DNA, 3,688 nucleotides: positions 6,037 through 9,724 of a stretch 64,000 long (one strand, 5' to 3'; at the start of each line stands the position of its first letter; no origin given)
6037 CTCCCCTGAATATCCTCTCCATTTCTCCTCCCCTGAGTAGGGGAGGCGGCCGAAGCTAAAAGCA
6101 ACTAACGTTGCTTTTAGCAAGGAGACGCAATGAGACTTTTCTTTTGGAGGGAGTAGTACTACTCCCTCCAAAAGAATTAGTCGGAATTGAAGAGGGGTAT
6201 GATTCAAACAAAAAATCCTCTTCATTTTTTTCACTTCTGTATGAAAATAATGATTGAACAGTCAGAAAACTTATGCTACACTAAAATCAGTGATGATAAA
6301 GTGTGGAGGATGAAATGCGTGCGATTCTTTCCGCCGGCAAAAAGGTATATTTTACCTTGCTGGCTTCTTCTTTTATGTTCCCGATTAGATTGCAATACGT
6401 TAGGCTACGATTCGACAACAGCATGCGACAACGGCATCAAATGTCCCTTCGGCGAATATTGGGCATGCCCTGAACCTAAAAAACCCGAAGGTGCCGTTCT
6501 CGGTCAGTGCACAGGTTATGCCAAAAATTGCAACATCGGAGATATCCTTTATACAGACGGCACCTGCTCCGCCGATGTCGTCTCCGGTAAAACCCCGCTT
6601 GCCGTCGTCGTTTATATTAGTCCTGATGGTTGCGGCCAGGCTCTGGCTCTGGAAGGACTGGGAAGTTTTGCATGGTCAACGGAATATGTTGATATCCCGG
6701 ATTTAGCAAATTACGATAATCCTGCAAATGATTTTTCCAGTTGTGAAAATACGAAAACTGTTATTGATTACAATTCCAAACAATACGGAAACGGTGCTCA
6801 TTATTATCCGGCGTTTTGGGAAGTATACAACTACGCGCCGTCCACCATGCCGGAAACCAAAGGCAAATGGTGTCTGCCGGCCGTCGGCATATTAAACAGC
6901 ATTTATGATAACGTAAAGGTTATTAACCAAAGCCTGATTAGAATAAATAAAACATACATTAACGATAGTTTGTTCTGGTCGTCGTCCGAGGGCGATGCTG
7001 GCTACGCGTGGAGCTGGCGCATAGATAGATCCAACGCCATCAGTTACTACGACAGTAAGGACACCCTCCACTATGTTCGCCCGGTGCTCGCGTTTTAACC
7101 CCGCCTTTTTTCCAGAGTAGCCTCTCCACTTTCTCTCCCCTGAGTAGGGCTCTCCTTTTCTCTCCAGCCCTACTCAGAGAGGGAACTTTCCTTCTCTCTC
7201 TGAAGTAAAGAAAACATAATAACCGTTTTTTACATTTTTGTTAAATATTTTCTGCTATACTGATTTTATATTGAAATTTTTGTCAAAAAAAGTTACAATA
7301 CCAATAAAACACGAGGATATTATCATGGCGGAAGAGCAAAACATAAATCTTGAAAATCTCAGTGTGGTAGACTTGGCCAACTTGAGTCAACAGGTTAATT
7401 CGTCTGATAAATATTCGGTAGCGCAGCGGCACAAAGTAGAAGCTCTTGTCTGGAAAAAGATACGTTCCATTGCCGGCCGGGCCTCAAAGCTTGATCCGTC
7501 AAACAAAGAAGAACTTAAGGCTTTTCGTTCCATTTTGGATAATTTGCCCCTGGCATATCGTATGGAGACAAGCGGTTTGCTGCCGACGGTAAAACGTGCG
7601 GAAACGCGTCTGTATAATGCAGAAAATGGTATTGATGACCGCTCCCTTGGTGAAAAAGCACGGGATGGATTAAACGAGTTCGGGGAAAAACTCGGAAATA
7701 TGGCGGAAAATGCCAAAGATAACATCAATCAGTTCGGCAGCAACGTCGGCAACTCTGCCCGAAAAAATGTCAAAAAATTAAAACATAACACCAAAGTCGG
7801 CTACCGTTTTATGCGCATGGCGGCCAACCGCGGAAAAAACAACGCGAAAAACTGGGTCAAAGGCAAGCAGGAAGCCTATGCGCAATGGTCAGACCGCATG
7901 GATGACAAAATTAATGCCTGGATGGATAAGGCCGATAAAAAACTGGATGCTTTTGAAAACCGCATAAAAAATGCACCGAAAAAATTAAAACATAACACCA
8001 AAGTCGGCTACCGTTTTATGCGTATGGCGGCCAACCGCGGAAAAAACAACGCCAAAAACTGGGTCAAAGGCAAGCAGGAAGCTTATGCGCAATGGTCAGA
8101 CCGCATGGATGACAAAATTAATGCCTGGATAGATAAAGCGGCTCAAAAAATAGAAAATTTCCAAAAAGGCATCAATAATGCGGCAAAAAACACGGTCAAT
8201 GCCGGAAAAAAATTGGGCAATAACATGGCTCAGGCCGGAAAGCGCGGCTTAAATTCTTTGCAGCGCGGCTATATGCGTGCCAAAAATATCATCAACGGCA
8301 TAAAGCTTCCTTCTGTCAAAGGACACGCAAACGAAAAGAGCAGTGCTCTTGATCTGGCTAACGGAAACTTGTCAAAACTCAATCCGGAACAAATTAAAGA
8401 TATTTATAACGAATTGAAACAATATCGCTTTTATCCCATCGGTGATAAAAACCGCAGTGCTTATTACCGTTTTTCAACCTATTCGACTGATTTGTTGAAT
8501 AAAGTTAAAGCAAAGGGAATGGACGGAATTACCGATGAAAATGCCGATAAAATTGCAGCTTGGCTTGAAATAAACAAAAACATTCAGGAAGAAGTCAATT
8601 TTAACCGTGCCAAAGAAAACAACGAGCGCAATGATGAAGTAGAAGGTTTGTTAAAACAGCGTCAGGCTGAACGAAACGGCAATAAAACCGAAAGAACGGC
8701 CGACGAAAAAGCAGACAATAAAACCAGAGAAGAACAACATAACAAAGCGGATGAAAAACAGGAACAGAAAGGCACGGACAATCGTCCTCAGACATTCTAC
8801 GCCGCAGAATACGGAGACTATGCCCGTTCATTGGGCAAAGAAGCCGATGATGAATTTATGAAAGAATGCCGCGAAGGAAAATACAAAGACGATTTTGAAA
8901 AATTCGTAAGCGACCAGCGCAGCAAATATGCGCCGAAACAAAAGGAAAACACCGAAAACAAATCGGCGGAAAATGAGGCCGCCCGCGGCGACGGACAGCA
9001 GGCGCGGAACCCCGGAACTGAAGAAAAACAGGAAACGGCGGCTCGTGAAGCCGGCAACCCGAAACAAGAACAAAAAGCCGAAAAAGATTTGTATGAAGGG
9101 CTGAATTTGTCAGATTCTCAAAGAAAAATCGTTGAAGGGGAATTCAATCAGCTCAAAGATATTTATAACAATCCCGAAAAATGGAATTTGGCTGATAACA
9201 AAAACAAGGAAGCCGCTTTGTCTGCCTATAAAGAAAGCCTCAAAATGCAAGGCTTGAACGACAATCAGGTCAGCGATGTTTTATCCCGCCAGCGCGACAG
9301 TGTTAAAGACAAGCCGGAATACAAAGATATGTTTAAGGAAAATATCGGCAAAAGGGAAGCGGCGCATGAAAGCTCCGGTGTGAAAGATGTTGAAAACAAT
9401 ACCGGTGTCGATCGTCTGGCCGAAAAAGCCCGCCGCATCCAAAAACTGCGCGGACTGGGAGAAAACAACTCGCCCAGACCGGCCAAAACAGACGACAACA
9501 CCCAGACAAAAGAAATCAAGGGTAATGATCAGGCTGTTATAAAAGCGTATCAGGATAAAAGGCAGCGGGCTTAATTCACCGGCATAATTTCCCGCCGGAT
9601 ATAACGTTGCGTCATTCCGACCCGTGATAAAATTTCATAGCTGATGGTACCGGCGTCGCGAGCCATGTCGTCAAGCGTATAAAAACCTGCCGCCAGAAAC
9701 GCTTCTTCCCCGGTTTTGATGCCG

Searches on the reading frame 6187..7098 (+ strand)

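Call 51: search_protein_families(library=pfam, proteins=[window:6187-7098:+], max_evalue=0.001)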
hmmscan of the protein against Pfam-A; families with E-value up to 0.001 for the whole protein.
window:6187-7098:+ (303 aa): 1 family
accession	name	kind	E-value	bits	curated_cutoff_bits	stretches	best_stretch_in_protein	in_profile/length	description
PF07603.17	Lcl_C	-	0.00044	21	34.9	1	225-300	40-116/117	Lcl C-terminal domain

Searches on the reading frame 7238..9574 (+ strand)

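Call 51: search_protein_families(library=pfam, proteins=[window:7238-9574:+], max_evalue=0.001)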
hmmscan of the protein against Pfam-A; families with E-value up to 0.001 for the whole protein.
window:7238-9574:+ (778 aa): 1 family
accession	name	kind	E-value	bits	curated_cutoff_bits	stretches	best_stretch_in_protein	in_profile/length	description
PF02601.20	Exonuc_VII_L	-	0.00059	19.9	35.9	1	211-378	146-312/315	Exonuclease VII, large subunit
